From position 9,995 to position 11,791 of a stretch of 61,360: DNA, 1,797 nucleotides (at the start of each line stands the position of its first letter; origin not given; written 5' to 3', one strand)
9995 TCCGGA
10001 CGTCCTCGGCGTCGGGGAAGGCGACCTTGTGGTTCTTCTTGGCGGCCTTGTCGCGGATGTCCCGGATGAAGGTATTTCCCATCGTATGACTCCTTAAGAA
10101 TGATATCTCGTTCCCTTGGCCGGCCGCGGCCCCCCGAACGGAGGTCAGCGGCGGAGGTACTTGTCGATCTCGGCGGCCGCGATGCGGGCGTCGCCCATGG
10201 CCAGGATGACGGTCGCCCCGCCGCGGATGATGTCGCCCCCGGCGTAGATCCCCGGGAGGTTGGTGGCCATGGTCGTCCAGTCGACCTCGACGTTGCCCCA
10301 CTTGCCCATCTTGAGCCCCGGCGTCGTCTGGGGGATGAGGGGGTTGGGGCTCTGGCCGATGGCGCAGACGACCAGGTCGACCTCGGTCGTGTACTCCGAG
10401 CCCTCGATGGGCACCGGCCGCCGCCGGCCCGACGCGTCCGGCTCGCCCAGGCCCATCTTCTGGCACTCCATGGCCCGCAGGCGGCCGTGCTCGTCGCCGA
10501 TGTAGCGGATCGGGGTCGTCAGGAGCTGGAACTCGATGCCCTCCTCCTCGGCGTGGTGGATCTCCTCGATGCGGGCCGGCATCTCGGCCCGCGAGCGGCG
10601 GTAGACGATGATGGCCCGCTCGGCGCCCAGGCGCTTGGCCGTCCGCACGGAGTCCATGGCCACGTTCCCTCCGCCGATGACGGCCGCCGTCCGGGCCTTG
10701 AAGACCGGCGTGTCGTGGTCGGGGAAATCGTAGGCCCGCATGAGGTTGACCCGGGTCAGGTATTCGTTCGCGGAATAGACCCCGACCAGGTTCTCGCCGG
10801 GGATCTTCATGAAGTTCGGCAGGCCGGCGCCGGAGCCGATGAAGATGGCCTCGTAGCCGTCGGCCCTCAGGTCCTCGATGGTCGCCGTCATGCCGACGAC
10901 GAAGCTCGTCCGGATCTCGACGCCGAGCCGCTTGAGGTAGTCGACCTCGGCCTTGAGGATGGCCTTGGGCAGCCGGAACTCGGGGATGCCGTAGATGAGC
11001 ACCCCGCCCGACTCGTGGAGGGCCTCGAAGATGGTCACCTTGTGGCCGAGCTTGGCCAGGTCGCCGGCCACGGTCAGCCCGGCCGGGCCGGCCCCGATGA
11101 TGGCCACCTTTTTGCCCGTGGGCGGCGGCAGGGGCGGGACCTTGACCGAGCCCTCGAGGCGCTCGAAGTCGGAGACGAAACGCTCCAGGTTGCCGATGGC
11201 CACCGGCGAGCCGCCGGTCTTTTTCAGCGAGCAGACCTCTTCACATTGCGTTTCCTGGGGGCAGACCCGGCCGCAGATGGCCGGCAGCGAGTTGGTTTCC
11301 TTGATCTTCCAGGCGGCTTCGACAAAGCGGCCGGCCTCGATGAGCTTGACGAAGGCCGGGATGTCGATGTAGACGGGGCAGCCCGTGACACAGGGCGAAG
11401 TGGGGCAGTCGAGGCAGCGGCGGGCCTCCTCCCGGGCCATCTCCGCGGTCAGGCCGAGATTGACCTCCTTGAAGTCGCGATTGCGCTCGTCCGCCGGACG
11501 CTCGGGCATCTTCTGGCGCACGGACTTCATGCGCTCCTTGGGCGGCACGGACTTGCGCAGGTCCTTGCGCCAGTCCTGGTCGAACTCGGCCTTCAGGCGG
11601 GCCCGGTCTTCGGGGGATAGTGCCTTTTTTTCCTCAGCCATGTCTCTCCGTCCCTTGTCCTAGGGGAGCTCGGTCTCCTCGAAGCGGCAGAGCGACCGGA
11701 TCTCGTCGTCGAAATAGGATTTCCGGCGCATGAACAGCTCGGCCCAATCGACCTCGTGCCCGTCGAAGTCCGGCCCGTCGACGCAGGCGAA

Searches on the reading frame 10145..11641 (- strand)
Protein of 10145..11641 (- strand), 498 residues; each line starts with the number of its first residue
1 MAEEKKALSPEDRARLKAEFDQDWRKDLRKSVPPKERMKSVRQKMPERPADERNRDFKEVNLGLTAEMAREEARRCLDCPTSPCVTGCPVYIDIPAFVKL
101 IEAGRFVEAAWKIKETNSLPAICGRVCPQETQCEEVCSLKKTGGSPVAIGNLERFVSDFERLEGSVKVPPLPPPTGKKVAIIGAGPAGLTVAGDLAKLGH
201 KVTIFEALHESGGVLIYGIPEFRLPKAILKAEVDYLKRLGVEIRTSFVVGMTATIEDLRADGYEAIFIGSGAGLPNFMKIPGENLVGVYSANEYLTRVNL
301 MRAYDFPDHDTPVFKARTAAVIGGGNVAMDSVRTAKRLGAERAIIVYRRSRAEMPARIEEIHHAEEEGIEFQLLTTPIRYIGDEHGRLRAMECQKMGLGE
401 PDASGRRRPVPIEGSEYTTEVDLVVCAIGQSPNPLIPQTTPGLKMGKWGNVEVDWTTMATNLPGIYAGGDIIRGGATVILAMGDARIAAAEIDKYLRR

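Call 6: search_protein_families(library=ncbifam, proteins=[window:10145-11641:-], max_evalue=0.001)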
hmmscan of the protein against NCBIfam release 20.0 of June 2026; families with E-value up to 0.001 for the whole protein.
window:10145-11641:- (498 aa): 62 families (the best 25 are shown)
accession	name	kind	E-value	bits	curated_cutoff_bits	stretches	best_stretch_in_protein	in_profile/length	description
NF009414.0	PRK12778.1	equivalog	7.5e-219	728.7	1103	1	17-497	271-750/752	bifunctional dihydroorotate dehydrogenase B NAD binding subunit/NADPH-dependent glutamate synthase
TIGR01316.1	gltA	equivalog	4e-182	606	471.75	1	49-496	1-449/449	NADPH-dependent glutamate synthase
NF009413.0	PRK12775.1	equivalog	2e-159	532.4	1895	1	39-497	296-755/1006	putative trifunctional 2-polyprenylphenol hydroxylase/glutamate synthase subunit beta/ferritin domain-containing protein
NF009415.0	PRK12779.1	equivalog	2.6e-130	436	1519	1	85-493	211-623/944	putative bifunctional glutamate synthase subunit beta/2-polyprenylphenol hydroxylase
NF009410.0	PRK12771.1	subfamily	5.9e-120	401.5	516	2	81-497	47-446/566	NAD(P)-binding protein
NF009454.0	PRK12814.1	equivalog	5.7e-114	381.8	916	2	78-497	99-501/657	putative NADPH-dependent glutamate synthase small subunit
TIGR01318.1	gltD_gamma_fam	subfamily_domain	1.3e-107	360.3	482.95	1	39-497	5-466/467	glutamate synthase, small subunit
NF009408.0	PRK12769.1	equivalog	3.2e-98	329.5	1003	1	36-496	187-651/659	formate-dependent uric acid utilization protein AegA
NF009451.0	PRK12809.1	equivalog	1.8e-88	297.5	1154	1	47-492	181-630/639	formate-dependent uric acid utilization protein YgfT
NF010590.0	PRK13984.1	equivalog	2.6e-84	283.5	946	1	37-497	153-607/611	putative oxidoreductase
TIGR03315.1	Se_ygfK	equivalog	8.6e-83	278.4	835.3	1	76-492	439-835/1012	putative selenate reductase subunit YgfK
TIGR01317.1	GOGAT_sm_gam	subfamily_domain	1.5e-79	268.1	447.7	1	38-496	6-478/485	glutamate synthase small subunit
NF009409.0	PRK12770.1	subfamily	1.7e-78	264.2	343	1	172-497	14-351/360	putative glutamate synthase subunit beta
NF045663.1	diclust_near_Sec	equivalog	1.2e-39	136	530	1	70-272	6-199/759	pyridine nucleotide-disulfide oxidoreductase/dicluster-binding protein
TIGR01292.1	TRX_reduct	equivalog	2.7e-18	65.8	343.45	1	310-496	135-300/300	thioredoxin-disulfide reductase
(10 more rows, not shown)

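Call 30: search_solved_structures(query=window:10145-11641:-, max_evalue=1e-20, show_alignments=4)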
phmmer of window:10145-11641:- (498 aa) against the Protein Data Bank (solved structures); distinct sequences matched with E-value up to 1e-20: 12.
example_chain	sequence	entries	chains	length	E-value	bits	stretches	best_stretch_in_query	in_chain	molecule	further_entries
4ylf_B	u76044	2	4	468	5.1e-165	553.1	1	38-496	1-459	Dihydropyrimidine dehydrogenase subunit A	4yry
5jca_L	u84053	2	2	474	1.2e-161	542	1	42-497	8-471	NADH-dependent Ferredoxin:NADP Oxidoreductase (NfnI) subunit alpha | NADH-dependent Ferredoxin:NADP Oxidoreductase subunit alpha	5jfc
5vj7_A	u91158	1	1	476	3e-150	504.4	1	40-497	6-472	Oxidoreductase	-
9bov_A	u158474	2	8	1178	2.3e-103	349.8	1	78-497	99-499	Molybdopterin oxidoreductase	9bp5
9n5u_A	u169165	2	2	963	4.2e-101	342.3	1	78-497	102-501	NfnA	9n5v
6s6s_G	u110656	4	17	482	2.8e-93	316.5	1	42-496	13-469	Glutamate synthase [NADPH] small chain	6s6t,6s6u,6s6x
8oh5_C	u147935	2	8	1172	1.5e-88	300.9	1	78-497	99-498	Formate dehydrogenase-O, major subunit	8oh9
2vdc_G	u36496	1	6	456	1.8e-88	300.6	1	55-496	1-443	GLUTAMATE SYNTHASE [NADPH] SMALL CHAIN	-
7mfm_I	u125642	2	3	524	4.6e-56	193.7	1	38-496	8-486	Glutamate synthase (NADPH) small chain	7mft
1h7x_A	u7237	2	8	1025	2.8e-55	191.1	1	55-497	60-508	DIHYDROPYRIMIDINE DEHYDROGENASE | Dihydropyrimidine dehydrogenase [NADP(+)]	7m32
1gt8_A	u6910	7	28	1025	2.8e-55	191.1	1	55-497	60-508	DIHYDROPYRIMIDINE DEHYDROGENASE | Dihydropyrimidine dehydrogenase [NADP(+)]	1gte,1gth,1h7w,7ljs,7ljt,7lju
7m31_A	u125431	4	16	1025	2.8e-55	191.1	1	55-497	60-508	Dihydropyrimidine dehydrogenase [NADP(+)]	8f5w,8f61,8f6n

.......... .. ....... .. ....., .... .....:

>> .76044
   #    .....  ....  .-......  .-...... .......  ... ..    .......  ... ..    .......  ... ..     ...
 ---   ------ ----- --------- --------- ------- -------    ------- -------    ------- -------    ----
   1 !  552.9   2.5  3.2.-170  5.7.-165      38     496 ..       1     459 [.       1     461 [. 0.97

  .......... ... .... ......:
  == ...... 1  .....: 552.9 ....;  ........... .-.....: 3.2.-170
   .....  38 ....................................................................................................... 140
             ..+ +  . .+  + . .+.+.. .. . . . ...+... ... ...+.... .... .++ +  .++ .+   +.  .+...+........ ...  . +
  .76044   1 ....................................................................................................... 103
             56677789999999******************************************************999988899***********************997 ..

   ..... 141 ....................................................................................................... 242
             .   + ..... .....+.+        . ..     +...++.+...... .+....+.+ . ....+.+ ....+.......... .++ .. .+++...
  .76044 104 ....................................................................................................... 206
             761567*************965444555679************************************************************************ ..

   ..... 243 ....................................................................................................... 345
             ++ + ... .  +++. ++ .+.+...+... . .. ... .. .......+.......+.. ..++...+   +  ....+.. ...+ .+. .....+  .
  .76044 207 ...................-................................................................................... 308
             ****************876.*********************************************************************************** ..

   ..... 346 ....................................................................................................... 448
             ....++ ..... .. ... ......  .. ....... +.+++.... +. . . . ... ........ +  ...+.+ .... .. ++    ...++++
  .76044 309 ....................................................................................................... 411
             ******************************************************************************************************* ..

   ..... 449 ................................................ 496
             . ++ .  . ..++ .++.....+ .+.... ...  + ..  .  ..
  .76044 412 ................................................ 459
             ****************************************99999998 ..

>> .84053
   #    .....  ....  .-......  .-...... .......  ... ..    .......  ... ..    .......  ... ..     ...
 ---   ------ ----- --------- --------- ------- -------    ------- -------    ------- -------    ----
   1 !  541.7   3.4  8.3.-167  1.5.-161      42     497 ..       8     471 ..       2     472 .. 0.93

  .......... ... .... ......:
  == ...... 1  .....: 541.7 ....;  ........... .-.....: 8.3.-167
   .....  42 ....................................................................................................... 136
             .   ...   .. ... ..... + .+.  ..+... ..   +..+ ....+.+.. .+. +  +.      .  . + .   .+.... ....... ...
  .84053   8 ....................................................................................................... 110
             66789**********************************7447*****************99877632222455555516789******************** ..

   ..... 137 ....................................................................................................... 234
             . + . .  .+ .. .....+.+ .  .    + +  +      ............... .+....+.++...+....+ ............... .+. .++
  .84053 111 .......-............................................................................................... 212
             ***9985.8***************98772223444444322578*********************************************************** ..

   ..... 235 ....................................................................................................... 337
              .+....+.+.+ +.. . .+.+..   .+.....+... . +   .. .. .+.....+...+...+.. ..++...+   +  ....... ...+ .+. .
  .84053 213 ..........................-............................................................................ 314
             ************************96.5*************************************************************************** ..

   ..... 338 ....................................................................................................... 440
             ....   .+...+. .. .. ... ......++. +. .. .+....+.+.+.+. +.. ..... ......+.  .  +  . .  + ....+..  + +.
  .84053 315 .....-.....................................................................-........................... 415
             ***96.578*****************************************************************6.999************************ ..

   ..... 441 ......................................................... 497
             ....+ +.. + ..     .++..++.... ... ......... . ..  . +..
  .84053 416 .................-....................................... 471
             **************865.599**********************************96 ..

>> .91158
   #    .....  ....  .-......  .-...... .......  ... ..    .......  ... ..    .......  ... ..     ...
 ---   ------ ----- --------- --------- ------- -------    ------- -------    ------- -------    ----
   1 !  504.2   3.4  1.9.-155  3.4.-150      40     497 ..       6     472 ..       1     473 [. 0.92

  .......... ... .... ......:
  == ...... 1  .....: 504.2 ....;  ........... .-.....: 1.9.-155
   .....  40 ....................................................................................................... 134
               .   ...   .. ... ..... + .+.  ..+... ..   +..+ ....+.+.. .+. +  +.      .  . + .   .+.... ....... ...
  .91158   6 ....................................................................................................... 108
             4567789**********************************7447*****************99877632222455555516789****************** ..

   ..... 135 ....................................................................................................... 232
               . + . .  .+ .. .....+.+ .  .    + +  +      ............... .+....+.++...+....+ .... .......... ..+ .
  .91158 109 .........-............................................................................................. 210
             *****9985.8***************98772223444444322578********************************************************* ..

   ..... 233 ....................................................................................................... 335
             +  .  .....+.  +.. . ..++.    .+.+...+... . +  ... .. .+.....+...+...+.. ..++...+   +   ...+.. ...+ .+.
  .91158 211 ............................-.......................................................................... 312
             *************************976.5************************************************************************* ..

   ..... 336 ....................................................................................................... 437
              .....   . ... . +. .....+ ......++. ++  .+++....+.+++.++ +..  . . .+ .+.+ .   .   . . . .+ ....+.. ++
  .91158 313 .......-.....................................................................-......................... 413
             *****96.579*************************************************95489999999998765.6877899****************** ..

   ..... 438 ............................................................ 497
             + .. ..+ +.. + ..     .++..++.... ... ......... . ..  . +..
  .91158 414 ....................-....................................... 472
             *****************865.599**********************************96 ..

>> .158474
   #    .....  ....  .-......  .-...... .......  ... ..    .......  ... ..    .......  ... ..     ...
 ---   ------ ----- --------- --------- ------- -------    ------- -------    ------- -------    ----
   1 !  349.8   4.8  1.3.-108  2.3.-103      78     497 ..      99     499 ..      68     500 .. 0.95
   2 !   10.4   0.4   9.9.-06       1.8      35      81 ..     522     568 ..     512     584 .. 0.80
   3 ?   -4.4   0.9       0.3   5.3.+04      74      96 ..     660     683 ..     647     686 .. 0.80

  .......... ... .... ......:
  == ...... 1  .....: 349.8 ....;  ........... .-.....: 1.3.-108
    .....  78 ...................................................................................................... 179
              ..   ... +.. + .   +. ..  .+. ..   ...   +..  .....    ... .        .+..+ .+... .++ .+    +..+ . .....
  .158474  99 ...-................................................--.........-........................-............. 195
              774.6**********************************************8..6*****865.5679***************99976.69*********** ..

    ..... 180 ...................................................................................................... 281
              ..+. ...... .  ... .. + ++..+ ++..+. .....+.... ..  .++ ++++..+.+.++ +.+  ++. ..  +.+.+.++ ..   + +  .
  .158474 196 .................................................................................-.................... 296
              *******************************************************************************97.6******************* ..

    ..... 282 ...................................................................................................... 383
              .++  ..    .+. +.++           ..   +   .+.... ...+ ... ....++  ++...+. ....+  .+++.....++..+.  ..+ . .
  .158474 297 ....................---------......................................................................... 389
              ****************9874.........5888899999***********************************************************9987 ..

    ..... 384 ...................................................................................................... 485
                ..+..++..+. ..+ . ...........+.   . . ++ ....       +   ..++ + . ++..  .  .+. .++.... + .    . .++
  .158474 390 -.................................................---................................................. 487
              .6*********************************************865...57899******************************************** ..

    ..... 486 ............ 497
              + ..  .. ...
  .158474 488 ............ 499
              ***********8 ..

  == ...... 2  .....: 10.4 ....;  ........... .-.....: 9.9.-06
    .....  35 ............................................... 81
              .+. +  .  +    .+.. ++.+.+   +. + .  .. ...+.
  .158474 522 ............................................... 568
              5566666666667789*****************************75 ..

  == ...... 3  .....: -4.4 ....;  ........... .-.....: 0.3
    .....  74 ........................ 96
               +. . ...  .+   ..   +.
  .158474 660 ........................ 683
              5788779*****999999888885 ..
